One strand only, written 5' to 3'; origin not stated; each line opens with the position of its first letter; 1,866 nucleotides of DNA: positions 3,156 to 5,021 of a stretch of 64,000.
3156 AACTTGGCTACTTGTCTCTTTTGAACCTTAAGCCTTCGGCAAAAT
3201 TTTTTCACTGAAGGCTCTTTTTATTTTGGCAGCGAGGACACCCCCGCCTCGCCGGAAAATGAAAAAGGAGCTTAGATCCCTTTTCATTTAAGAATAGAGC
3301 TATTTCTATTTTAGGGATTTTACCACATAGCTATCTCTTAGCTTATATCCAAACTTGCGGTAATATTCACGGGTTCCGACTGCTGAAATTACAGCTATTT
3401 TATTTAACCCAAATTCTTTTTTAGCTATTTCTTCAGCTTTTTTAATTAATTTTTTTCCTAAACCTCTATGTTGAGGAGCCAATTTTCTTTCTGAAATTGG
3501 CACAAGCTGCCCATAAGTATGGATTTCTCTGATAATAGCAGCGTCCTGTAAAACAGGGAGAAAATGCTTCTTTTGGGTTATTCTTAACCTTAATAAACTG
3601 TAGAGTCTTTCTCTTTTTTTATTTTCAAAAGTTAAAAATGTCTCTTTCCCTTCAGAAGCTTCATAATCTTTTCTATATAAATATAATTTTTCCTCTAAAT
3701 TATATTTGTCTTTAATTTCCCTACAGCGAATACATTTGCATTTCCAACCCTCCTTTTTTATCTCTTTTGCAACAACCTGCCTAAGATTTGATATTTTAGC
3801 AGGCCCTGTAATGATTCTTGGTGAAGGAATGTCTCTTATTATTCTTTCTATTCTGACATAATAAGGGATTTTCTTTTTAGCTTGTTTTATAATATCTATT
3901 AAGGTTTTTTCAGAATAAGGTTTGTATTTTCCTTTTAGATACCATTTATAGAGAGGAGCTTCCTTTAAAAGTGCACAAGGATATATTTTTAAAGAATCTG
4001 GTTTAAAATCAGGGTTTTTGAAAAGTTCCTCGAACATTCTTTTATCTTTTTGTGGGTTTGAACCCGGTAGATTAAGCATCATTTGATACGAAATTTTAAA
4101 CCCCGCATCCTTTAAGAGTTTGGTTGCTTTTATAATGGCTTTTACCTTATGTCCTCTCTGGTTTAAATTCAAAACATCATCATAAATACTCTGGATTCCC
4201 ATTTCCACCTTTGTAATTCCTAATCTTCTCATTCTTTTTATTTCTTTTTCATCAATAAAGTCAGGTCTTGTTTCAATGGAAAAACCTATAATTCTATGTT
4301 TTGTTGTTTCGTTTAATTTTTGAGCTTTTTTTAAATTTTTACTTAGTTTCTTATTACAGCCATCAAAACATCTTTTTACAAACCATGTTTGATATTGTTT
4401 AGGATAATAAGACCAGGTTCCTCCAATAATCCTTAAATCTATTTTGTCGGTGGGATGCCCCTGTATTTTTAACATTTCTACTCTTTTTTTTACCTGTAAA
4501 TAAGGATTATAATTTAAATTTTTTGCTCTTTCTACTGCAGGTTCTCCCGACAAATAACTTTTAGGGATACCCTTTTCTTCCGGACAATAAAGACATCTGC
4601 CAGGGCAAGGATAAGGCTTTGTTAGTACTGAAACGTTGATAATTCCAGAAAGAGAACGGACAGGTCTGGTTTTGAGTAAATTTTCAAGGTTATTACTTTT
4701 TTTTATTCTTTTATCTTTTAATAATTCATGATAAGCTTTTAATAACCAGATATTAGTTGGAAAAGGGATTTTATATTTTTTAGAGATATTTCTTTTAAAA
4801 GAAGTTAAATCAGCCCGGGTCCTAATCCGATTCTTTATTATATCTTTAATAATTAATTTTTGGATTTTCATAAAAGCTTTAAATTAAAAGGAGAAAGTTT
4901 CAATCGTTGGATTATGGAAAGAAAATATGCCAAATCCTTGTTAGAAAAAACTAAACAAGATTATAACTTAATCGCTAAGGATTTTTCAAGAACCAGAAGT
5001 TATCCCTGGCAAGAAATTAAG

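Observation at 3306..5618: Divergently paired Elp3 and Trm9-like methyltransferase: a possible eukaryote/archaeal-type (m)cm5U34 pathway in a bacterium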

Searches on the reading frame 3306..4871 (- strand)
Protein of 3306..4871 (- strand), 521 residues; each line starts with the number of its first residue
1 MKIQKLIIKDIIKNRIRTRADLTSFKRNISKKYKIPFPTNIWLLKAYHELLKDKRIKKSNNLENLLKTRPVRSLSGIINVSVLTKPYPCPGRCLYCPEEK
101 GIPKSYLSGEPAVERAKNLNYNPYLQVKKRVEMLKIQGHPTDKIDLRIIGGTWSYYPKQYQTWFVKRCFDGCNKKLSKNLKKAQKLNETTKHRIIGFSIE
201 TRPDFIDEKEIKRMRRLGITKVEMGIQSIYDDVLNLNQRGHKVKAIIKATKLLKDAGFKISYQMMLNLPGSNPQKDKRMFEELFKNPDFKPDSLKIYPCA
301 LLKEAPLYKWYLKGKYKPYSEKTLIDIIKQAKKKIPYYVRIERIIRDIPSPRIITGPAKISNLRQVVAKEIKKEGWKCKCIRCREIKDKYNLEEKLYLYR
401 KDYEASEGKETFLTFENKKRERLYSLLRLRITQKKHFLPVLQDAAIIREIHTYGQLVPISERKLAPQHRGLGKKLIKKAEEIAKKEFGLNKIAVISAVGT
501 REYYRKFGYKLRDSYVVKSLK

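Call 3: search_protein_families(library=pfam, proteins=[window:3306-4871:-], max_evalue=0.01)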
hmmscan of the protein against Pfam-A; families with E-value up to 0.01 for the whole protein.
window:3306-4871:- (521 aa): 6 families
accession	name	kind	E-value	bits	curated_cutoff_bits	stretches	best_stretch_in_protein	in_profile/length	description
PF16199.10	Radical_SAM_C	-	7.4e-21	74.5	31.9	1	291-372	1-84/85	Radical_SAM C-terminal domain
PF04055.27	Radical_SAM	-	1.3e-17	64.9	29.5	1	89-277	7-160/166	Radical SAM superfamily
PF23613.1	ELP3_N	-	4.2e-05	23.9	27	1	5-73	6-69/70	ELP3 N-terminal domain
PF13673.13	Acetyltransf_10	-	4.5e-05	23.9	23.6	1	467-511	64-109/128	Acetyltransferase (GNAT) domain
PF00583.31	Acetyltransf_1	-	8.3e-05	23.3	20.7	1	467-509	72-116/116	Acetyltransferase (GNAT) family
PF13508.13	Acetyltransf_7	-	0.00033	21.4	27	1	467-510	41-83/84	Acetyltransferase (GNAT) domain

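Call 4: search_protein_families(library=ncbifam, proteins=[window:3306-4871:-], max_evalue=0.01)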
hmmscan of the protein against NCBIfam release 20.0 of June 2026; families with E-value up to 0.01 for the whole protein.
window:3306-4871:- (521 aa): 23 families
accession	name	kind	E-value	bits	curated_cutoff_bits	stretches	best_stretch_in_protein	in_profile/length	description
TIGR01211.1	ELP3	subfamily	4.9e-171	569.8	350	1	7-520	2-522/522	tRNA uridine(34) 5-carboxymethylaminomethyl modification radical SAM/GNAT enzyme Elp3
TIGR01212.1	TIGR01212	equivalog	4.8e-21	75.2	180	1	190-360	105-276/302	tRNA modification radical SAM protein MnmL/YtqA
TIGR00539.1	hemN_rel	equivalog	6e-13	48.6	205.4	1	191-333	83-219/361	radical SAM family heme chaperone HemW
TIGR03994.1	rSAM_HemZ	equivalog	3.1e-12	46.3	321.4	1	191-333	169-308/401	coproporphyrinogen dehydrogenase HemZ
NF006060.0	PRK08207.1-3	equivalog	9.2e-12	44.5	653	1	190-332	236-378/477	coproporphyrinogen III oxidase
TIGR04013.1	B12_SAM_MJ_1487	hypoth_equivalog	2.7e-10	39.7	251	1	196-280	242-327/382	TIGR04013 family B12-binding domain/radical SAM domain-containing protein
NF006067.1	PRK08208.1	equivalog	3.4e-10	39.4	380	1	176-301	107-229/427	STM4012 family radical SAM protein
NF004567.0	PRK05904.1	equivalog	2.8e-09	36.6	355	1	157-280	54-176/353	coproporphyrinogen III oxidase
NF005133.0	PRK06582.1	equivalog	9.8e-08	31.4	597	1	196-317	99-217/390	coproporphyrinogen III oxidase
TIGR01210.1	TIGR01210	equivalog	3.2e-07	29.9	212.15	1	194-335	103-246/313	archaeosine biosynthesis radical SAM protein RaSEA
TIGR00538.1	hemN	equivalog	1.2e-06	27.7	324.95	1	195-303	138-244/454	oxygen-independent coproporphyrinogen III oxidase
NF006064.0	PRK08207.2-2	equivalog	1.4e-06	27.6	504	1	191-339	232-380/465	coproporphyrinogen III oxidase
NF006062.0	PRK08207.1-5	equivalog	5.8e-06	25.4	1007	1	81-283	150-330/476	coproporphyrinogen III oxidase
TIGR03975.1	rSAM_ocin_1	subfamily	7.6e-06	24.7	281.85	1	206-282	350-426/606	RiPP maturation radical SAM C-methyltransferase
NF006385.0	PRK08629.1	equivalog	9.3e-06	24.7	355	1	177-299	120-236/439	coproporphyrinogen III oxidase family protein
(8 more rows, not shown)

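Call 7: search_solved_structures(query=window:3306-4871:-, max_evalue=0.001)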
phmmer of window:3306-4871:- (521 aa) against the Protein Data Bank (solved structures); distinct sequences matched with E-value up to 0.001: 9.
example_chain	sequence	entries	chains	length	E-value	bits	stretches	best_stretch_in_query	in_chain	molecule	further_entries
6iaz_A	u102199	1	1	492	6e-137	460.4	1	49-519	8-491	Histone acetyltransferase, ELP3 family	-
6ia8_A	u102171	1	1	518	1.1e-136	459.4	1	49-519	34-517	Histone acetyltransferase, ELP3 family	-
6iad_A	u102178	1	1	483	2.1e-136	458.5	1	63-519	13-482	Histone acetyltransferase, ELP3 family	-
5l7j_A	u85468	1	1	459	7.4e-118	397.4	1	71-520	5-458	ELP3 family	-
6ia6_A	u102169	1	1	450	2.4e-110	372.6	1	71-520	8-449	ELP3 family, ELP3 family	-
5l7l_A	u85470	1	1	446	3.8e-110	371.9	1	71-520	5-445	ELP3 family, ELP3 family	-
8ptx_C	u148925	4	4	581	2.4e-105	356.1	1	64-521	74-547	Elongator complex protein 3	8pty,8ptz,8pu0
8avg_C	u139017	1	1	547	1.8e-103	349.9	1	65-521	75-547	Elongator complex protein 3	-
6qk7_C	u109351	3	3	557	1.8e-97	330.1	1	62-518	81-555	Elongator complex protein 3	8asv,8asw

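Call 43: search_solved_structures(query=window:3306-4871:-, max_evalue=1e-100, show_alignments=4)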
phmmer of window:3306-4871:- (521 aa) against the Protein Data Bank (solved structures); distinct sequences matched with E-value up to 1e-100: 8.
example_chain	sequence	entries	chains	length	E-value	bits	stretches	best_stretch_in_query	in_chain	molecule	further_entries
6iaz_A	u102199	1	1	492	6e-137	460.4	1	49-519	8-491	Histone acetyltransferase, ELP3 family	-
6ia8_A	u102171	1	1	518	1.1e-136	459.4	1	49-519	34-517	Histone acetyltransferase, ELP3 family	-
6iad_A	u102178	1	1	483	2.1e-136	458.5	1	63-519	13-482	Histone acetyltransferase, ELP3 family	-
5l7j_A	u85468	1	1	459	7.4e-118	397.4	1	71-520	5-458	ELP3 family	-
6ia6_A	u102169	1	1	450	2.4e-110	372.6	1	71-520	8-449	ELP3 family, ELP3 family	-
5l7l_A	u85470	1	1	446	3.8e-110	371.9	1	71-520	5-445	ELP3 family, ELP3 family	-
8ptx_C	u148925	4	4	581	2.4e-105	356.1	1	64-521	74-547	Elongator complex protein 3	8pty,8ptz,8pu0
8avg_C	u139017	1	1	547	1.8e-103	349.9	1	65-521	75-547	Elongator complex protein 3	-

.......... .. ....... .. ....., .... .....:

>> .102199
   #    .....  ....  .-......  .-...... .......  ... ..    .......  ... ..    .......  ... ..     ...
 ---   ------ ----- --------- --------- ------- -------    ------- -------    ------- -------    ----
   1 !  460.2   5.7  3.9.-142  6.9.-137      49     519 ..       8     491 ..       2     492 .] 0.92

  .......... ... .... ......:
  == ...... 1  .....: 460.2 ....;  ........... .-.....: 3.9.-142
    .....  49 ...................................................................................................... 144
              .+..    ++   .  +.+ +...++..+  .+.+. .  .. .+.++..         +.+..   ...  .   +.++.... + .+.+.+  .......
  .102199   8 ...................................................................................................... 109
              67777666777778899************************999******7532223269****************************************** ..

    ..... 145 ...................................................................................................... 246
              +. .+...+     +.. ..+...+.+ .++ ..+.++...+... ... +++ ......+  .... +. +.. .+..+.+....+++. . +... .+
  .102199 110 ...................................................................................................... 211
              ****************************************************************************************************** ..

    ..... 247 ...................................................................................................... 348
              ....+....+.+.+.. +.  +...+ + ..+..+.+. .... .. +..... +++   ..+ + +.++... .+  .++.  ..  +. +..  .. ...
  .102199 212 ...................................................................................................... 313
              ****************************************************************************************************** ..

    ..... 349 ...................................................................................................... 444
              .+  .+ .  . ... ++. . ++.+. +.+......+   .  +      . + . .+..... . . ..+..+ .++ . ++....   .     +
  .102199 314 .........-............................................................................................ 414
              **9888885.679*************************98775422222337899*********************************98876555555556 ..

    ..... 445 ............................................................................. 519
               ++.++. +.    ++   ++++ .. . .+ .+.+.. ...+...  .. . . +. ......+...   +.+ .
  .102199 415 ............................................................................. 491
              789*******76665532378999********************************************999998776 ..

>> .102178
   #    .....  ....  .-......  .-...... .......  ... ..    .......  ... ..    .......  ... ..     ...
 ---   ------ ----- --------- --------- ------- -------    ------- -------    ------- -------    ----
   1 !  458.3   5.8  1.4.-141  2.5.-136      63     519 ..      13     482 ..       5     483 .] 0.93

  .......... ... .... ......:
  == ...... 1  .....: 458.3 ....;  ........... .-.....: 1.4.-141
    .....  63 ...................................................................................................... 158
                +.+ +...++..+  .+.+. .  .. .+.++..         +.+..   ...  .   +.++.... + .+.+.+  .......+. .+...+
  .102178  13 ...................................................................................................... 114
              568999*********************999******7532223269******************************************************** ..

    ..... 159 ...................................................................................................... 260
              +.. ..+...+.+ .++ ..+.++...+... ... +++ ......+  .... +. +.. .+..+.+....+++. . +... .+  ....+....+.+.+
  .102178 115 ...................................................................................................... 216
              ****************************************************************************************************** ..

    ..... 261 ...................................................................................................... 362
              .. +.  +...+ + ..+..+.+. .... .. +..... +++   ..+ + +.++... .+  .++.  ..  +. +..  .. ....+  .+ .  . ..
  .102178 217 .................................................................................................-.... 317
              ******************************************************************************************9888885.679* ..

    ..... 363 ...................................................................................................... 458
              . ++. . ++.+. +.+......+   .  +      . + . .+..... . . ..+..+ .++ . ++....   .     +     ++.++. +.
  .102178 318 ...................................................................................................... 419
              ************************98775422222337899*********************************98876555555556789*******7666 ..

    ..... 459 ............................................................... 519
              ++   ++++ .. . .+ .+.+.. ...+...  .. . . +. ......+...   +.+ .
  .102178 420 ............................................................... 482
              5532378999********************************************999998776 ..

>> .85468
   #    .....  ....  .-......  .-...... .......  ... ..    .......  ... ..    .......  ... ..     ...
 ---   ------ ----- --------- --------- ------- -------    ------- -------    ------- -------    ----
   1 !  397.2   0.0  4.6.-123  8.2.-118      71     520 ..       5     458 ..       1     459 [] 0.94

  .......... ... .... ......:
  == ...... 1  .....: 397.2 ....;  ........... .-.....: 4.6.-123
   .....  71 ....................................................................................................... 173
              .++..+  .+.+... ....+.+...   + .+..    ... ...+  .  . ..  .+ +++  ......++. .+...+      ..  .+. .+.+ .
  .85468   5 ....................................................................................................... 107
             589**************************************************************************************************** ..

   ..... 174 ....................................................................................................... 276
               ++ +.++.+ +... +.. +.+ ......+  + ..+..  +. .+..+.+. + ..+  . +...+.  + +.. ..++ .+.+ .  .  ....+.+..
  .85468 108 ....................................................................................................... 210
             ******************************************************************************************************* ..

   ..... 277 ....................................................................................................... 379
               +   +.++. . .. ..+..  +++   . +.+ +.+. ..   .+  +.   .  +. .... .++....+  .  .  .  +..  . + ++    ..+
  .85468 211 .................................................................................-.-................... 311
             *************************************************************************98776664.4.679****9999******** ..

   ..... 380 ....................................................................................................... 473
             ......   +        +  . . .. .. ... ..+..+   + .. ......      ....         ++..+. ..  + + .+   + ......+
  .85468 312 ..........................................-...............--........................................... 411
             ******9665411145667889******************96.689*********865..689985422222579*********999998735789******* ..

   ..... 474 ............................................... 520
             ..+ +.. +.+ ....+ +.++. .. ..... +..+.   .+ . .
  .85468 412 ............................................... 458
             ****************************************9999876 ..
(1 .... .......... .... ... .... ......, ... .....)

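Call 64: find_related_loci(query=window:3306-4871:-, collection=metagenome_contigs, flank=3000)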
Query window:3306-4871:- (521 aa) in metagenome_contigs; peptide patterns used: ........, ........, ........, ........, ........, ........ (x = any residue, [..] = any of these).
527 stretches matched a pattern; 115 encode a relative of the query (tblastn E <= 1e-3); the best 80 are kept; 80 distinct loci.
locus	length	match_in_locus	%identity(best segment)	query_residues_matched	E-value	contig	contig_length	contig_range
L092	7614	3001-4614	76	1-521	0e+0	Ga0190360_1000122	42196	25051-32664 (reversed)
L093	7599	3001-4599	75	1-520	0e+0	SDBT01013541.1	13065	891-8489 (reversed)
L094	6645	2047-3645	74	1-520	0e+0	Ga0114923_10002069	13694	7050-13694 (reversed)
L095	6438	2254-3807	70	7-520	0e+0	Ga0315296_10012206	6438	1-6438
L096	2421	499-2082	69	1-520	0e+0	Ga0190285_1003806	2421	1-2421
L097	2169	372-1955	69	13-520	0e+0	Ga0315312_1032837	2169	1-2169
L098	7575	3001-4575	69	1-520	0e+0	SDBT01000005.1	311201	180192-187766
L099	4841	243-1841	67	1-520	0e+0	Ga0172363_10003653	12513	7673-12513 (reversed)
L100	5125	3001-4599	67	1-520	0e+0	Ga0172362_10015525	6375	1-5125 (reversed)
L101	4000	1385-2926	67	1-520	0e+0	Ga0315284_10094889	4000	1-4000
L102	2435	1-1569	65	6-520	0e+0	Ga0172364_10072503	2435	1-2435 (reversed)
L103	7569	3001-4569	66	1-518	0e+0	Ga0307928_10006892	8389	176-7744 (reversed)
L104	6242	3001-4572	68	1-519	0e+0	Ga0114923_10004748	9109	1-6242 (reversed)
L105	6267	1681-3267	67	7-518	0e+0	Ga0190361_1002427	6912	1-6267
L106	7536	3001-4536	67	1-520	0e+0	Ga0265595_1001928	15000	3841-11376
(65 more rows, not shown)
